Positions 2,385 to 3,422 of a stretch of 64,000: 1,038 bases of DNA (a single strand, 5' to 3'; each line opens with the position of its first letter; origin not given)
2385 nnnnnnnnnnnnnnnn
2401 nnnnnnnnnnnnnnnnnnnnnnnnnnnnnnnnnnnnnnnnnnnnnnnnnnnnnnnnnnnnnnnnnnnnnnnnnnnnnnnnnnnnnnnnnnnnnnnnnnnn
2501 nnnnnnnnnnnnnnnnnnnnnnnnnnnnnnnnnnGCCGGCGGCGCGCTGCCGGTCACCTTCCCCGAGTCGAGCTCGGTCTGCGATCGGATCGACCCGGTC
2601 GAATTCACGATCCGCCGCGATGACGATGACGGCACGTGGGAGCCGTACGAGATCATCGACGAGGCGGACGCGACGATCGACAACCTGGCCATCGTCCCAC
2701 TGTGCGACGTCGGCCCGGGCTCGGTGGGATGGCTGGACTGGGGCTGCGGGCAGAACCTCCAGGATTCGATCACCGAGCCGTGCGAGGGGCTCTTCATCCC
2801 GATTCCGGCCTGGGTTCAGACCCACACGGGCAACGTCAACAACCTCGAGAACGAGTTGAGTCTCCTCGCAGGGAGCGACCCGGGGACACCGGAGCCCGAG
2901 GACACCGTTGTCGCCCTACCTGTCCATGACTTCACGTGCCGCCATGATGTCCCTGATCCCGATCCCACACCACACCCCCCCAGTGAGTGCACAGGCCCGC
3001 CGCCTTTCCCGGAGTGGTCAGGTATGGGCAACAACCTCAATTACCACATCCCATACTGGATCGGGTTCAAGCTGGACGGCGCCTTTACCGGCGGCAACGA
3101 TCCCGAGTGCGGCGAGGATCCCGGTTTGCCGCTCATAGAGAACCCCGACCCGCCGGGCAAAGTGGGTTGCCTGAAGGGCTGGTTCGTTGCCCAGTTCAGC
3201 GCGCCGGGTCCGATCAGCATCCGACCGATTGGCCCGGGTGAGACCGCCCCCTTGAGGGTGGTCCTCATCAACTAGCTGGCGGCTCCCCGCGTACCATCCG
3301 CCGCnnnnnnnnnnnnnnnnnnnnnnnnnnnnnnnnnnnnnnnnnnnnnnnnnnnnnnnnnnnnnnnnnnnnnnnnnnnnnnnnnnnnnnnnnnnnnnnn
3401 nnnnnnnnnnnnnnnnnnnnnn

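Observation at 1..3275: Tad/Flp pilus tail cluster with duplicated TadG-like proteins sharing an unassigned Cys-containing C-terminal module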

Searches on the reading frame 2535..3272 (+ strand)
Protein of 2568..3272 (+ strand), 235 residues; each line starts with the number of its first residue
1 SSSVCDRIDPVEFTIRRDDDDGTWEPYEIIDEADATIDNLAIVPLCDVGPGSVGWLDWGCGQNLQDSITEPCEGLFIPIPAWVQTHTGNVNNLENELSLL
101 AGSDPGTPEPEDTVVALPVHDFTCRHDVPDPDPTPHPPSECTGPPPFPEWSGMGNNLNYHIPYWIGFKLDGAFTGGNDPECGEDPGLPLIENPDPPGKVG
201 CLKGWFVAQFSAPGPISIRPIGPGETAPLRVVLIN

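Call 30: search_protein_representatives(protein=window:2568-3272:+)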
Query: 235 residues. Proteins with E-value up to 0.001 (for the whole library): 83; up to 1e-10: 47; up to 1e-30: 9. The best 83 are listed.
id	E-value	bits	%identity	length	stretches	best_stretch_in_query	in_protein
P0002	1.3e-136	471.2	85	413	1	2-235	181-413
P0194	3.4e-69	250.1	64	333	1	3-235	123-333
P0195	1.2e-65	238.5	53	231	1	2-234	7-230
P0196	2.9e-57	211.0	63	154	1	75-235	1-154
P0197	9.9e-47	176.4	49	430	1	19-235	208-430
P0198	4.5e-35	138.2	45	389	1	22-234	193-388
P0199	5.2e-35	137.9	49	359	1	37-201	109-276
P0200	5.3e-34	134.6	47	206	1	43-211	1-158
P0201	1.0e-33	133.7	50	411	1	36-227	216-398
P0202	1.0e-26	110.7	52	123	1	109-235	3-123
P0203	1.3e-26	110.4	44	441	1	24-234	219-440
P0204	1.9e-26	109.8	43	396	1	27-226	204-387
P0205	6.9e-25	104.7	47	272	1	26-229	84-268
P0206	7.5e-24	101.4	59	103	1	146-226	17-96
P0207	2.5e-23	99.6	41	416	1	39-233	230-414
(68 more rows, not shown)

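Call 39: predict_structure(alignment_id=A3)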
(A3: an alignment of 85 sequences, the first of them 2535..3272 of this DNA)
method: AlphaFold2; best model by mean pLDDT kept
length: 246 residues; sequences in the alignment: 85
mean_pLDDT: 87.1   pTM: 0.86
mean pLDDT of the five models: 87.1, 86.0, 85.4, 85.3, 83.5
residues with pLDDT >= 90: 140; 70-90: 80; 50-70: 26; < 50: 0
segments of 3 or more residues with pLDDT < 50: none
pLDDT, mean of each block of 10 residues (from residue 1): 87 89 94 94 97 90 80 91 90 84 92 96 96 86 71 64 72 96 94 96 88 97 89 74 65
secondary structure, 60 per line:
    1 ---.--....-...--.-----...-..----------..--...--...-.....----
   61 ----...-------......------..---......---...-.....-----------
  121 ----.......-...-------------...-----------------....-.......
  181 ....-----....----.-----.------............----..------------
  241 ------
elements in order: E7-10 E12-14 E23-25 E52-56 E65-67 H75-80 E92-97 H105-109 E125-131 E133-135 E169-172 E174-184 H190-193 E211-222

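Call 70: find_homologous_proteins(query=A6, max_evalue=0.001)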
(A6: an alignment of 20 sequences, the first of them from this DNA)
Query A6 (20 sequences) (243 aa, profile of the alignment): 254 proteins with E <= 0.001 among 3183 candidates; the best 120 are listed.
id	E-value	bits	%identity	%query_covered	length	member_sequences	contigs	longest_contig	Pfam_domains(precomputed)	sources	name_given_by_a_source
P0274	8.0e-70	253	39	100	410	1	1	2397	PF13400.12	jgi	jgi:Flp pilus assembly protein TadG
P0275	1.2e-64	236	51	100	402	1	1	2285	PF13400.12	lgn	-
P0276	6.4e-64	234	49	100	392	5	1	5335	PF13400.12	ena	-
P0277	1.1e-63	233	51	100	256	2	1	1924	-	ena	-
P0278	1.6e-63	232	50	100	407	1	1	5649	PF13400.12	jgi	jgi:hypothetical protein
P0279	1.9e-63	232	49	100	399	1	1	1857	PF13400.12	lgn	-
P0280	3.7e-63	231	47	100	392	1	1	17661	PF13400.12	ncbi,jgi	-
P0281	4.4e-63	231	30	97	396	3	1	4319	PF13400.12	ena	-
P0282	1.1e-62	229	50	100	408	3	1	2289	PF13400.12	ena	-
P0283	2.8e-62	228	50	100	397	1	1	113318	PF13400.12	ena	-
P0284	2.9e-62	228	50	100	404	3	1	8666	PF13400.12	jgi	jgi:hypothetical protein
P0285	3.4e-62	228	49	100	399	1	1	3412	PF13400.12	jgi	jgi:hypothetical protein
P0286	5.6e-62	227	44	100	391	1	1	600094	PF13400.12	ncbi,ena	-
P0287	1.6e-61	226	48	100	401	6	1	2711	PF13400.12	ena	-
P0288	2.9e-61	225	48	100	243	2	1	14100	-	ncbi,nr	ncbi:MAG TPA: hypothetical protein VFP30_02155, partial [Candidatus Limnocylindria bacterium]|nr:hyp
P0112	5.7e-61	224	51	100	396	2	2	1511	PF13400.12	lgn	-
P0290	1.9e-60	222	51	99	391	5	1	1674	PF13400.12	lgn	-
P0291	3.0e-60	222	50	99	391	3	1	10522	PF13400.12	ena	-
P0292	3.8e-60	221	52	100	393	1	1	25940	PF13400.12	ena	-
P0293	5.8e-60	221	52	100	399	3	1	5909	PF13400.12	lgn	-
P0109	6.7e-60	220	50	99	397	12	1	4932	PF13400.12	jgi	jgi:hypothetical protein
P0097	8.4e-60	220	52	100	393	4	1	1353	PF13400.12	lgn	-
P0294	1.2e-59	220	49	100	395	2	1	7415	PF13400.12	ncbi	ncbi:MAG: Tad domain-containing protein [Candidatus Limnocylindria bacterium]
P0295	2.1e-59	219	51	100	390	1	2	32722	PF13400.12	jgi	jgi:hypothetical protein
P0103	2.9e-59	218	54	100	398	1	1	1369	PF13400.12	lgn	-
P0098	5.0e-59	218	55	100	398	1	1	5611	PF13400.12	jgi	jgi:hypothetical protein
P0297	5.1e-59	218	46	100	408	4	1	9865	PF13400.12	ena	-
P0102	8.2e-59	217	51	100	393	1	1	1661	PF13400.12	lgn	-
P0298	8.5e-59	217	49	100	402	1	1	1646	PF13400.12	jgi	jgi:hypothetical protein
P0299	8.6e-59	217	41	84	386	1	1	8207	PF13400.12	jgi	jgi:hypothetical protein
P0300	1.0e-58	217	49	100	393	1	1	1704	PF13400.12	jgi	jgi:Putative Flp pilus-assembly TadE/G-like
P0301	1.3e-58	216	53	99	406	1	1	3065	PF13400.12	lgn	-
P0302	1.4e-58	216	52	100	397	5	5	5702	PF13400.12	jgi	jgi:hypothetical protein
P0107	1.6e-58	216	52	100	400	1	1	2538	PF13400.12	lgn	-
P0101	2.5e-58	215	55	100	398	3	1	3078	PF13400.12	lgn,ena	-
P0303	2.7e-58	215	47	100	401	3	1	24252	PF13400.12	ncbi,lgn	-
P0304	5.0e-58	214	44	99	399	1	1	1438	PF13400.12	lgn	-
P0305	5.0e-58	214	50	100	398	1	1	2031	PF13400.12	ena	-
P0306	5.1e-58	214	49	100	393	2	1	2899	PF13400.12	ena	-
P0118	9.2e-58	213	52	100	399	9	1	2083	PF13400.12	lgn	-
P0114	9.4e-58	213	51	100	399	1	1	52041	PF13400.12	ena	-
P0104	1.0e-57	213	52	100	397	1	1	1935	PF13400.12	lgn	-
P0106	1.1e-57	213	50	100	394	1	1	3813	PF13400.12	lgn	-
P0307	1.1e-57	213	51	100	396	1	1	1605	PF13400.12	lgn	-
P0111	1.2e-57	213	51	100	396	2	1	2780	PF13400.12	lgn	-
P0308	1.3e-57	213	40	97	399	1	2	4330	PF13400.12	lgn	-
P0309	1.9e-57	212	48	100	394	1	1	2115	PF13400.12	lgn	-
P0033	2.1e-57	212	66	100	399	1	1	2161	PF13400.12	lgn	-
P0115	2.2e-57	212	51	100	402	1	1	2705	PF13400.12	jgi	jgi:Flp pilus assembly protein TadG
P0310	2.4e-57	212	40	97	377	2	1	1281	PF13400.12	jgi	jgi:hypothetical protein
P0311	2.7e-57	212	50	100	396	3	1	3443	PF13400.12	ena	-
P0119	3.6e-57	212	48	99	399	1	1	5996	PF13400.12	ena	-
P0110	4.3e-57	211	51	100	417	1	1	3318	PF13400.12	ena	-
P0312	4.4e-57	211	45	99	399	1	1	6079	PF13400.12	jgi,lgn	jgi:hypothetical protein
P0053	5.1e-57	211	62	100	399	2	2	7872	PF13400.12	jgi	jgi:hypothetical protein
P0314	6.5e-57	211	43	99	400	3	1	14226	PF13400.12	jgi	-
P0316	9.7e-57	210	46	99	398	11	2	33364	PF13400.12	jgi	-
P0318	1.1e-56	210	49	100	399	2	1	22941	PF13400.12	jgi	jgi:Putative Flp pilus-assembly TadE/G-like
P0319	1.4e-56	210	51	100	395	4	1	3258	PF13400.12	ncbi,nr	ncbi:MAG: Tad domain-containing protein [Chloroflexota bacterium]|nr:Tad domain-containing protein [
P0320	1.9e-56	209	42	84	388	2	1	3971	PF13400.12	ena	-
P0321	2.1e-56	209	48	100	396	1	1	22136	PF13400.12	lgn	-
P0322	2.2e-56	209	40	99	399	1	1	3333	PF13400.12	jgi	jgi:hypothetical protein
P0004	3.2e-56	208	82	100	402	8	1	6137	PF13400.12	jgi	jgi:hypothetical protein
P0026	3.4e-56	208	62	100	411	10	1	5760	PF13400.12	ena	-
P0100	3.7e-56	208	50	100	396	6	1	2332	PF13400.12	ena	-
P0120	4.0e-56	208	48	100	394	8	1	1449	PF13400.12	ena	-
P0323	5.4e-56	208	50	100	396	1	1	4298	PF13400.12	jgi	-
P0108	6.7e-56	207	52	100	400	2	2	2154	PF13400.12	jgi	jgi:hypothetical protein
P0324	7.8e-56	207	42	97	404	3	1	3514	PF13400.12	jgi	jgi:hypothetical protein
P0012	8.6e-56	207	74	100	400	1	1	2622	PF13400.12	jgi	jgi:hypothetical protein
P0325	8.7e-56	207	42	97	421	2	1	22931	PF13400.12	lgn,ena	-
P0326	9.0e-56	207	43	81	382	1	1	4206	PF13400.12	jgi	jgi:hypothetical protein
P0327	1.0e-55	207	43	97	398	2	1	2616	PF13400.12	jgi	jgi:hypothetical protein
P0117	1.3e-55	206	51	100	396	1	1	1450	PF13400.12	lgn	-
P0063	1.4e-55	206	58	100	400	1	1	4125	PF13400.12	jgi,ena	-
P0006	1.8e-55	206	80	100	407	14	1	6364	PF13400.12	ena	-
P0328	2.7e-55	205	49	100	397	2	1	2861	PF13400.12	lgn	-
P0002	3.1e-55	205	85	100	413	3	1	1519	PF13400.12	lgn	-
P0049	3.6e-55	205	57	100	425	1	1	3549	PF13400.12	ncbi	-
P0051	4.2e-55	205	55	100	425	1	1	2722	PF13400.12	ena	-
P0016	5.4e-55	204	68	100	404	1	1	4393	PF13400.12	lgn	-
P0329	6.1e-55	204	35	86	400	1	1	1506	PF13400.12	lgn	-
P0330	7.1e-55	204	40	82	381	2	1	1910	PF13400.12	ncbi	-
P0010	9.6e-55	204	76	100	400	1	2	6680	PF13400.12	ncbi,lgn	-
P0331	9.8e-55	204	42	100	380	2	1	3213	PF13400.12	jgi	jgi:hypothetical protein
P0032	1.1e-54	203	64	100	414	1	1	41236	PF13400.12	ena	-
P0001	1.2e-54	203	100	100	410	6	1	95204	PF13400.12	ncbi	-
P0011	1.3e-54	203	75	100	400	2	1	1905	PF13400.12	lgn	-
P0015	1.7e-54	203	73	100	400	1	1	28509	PF13400.12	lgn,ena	-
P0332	2.3e-54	202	50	100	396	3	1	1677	PF13400.12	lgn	-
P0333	2.6e-54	202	49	99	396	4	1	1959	PF13400.12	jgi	jgi:hypothetical protein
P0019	2.7e-54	202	68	100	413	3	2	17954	PF13400.12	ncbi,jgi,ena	ncbi:MAG TPA: Tad domain-containing protein [Candidatus Limnocylindria bacterium]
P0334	2.7e-54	202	41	97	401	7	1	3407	PF13400.12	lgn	-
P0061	3.2e-54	202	57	100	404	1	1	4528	PF13400.12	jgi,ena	-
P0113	3.9e-54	202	48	100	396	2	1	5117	PF13400.12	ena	-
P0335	6.8e-54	201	45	100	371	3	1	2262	PF13400.12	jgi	-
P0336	7.0e-54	201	42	99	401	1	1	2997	PF13400.12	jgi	jgi:hypothetical protein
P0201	8.4e-54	201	40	96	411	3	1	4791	PF13400.12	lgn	-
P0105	1.0e-53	200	52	100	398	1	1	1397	PF13400.12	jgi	jgi:hypothetical protein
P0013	1.4e-53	200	77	100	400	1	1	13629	PF13400.12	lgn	-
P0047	1.5e-53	200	58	100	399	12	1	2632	PF13400.12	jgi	jgi:hypothetical protein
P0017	1.5e-53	200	64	100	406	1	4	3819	PF13400.12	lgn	-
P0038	1.6e-53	200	63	100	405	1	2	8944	PF13400.12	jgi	jgi:putative Flp pilus-assembly TadE/G-like protein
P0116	1.8e-53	199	47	100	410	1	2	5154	PF13400.12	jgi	jgi:hypothetical protein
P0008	2.6e-53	199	80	100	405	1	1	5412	PF13400.12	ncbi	ncbi:MAG: pilus assembly protein TadG-related protein [Candidatus Limnocylindria bacterium]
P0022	3.2e-53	199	64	100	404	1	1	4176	PF13400.12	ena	-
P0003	3.3e-53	199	84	100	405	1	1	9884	PF13400.12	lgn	-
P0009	3.7e-53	198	77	100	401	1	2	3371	PF13400.12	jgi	-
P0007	4.3e-53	198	78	100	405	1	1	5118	PF13400.12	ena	-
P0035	4.3e-53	198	58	100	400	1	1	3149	PF13400.12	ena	-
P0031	4.5e-53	198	60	100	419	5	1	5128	PF13400.12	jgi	jgi:hypothetical protein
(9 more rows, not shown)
